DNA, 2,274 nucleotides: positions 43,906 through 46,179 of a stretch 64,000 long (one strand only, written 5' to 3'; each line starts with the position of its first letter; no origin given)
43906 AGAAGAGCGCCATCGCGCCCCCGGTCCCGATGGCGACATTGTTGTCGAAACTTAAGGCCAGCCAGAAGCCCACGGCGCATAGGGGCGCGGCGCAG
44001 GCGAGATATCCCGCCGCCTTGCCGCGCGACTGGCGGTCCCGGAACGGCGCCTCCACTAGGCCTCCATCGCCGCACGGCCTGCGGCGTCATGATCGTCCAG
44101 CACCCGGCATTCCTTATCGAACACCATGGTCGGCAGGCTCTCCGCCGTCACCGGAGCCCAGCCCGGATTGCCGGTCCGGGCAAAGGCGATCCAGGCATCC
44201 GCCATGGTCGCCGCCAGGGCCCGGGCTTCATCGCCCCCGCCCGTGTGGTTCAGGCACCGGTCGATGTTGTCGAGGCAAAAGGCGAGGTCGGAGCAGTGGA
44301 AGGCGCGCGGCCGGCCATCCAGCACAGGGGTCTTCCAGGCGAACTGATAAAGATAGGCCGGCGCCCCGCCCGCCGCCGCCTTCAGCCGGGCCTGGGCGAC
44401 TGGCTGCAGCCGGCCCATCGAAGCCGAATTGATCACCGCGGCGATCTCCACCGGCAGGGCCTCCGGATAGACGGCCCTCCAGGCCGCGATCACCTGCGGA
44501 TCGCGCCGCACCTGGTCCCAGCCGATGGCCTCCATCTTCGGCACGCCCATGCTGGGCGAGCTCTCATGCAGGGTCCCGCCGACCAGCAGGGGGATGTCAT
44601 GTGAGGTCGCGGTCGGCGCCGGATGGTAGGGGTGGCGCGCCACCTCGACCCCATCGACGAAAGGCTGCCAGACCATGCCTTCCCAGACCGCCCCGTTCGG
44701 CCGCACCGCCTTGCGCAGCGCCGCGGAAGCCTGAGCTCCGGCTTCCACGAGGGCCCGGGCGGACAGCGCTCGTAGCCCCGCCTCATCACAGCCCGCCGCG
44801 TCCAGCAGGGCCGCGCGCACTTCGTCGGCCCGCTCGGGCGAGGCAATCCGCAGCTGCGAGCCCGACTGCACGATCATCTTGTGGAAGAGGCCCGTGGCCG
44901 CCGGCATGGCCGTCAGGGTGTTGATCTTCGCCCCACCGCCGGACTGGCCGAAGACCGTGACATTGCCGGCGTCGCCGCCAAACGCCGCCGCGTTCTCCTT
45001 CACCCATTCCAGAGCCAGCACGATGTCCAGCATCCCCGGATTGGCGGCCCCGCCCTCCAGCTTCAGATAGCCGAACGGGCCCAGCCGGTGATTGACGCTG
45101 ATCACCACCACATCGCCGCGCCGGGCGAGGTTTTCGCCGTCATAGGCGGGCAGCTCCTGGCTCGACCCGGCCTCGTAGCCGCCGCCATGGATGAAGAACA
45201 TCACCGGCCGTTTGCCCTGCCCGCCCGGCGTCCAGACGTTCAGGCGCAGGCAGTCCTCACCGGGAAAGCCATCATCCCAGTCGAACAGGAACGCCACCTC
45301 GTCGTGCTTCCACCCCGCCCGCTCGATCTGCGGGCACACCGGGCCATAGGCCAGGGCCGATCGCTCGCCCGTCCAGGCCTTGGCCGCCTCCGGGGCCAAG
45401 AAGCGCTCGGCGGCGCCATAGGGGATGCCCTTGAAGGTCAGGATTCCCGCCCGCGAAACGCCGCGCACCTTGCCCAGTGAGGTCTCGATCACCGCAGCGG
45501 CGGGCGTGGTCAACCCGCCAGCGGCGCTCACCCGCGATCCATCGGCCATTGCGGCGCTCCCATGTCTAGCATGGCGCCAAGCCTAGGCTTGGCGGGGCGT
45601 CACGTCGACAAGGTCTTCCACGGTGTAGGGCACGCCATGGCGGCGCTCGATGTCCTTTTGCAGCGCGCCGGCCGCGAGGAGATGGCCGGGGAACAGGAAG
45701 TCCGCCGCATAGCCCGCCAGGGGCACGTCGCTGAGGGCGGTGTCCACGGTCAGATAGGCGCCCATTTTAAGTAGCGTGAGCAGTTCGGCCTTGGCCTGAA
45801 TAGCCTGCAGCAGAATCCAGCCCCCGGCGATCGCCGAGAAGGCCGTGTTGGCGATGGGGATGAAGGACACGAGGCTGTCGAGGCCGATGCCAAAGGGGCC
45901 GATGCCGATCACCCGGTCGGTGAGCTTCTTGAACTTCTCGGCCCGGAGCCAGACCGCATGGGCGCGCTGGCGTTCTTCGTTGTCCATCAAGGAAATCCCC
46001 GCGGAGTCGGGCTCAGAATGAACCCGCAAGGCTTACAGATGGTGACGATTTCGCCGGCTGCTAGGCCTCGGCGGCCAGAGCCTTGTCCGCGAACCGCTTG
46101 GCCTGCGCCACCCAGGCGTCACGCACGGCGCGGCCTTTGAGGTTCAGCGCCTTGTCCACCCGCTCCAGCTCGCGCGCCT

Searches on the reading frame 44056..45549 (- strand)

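Call 73: search_protein_families(library=pfam, proteins=[window:44056-45549:-], max_evalue=0.00001)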
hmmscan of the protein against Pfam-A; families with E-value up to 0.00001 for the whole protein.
window:44056-45549:- (497 aa): 3 families
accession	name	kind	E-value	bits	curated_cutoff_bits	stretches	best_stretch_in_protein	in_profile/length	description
PF00135.34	COesterase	-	1.2e-81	275.6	27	1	19-332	3-319/515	Carboxylesterase family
PF20434.5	BD-FAE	-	8.6e-10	38.9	26.8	1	109-218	7-111/215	BD-FAE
PF07859.19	Abhydrolase_3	-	8.9e-10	39.1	25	1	117-217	1-92/210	alpha/beta hydrolase fold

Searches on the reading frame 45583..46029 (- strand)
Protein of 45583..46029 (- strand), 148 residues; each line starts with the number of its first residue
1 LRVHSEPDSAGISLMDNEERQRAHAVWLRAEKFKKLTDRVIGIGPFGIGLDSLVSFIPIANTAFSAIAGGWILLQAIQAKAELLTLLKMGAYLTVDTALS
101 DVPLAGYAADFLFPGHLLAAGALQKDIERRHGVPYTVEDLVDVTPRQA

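Call 73: search_protein_families(library=pfam, proteins=[window:45583-46029:-], max_evalue=0.00001)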
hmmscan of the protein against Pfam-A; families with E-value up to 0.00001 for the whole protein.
window:45583-46029:- (148 aa): 1 family
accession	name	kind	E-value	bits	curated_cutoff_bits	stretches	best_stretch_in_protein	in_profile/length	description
PF13430.11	DUF4112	-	3e-12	47.1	23.3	1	27-126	2-104/105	Domain of unknown function (DUF4112)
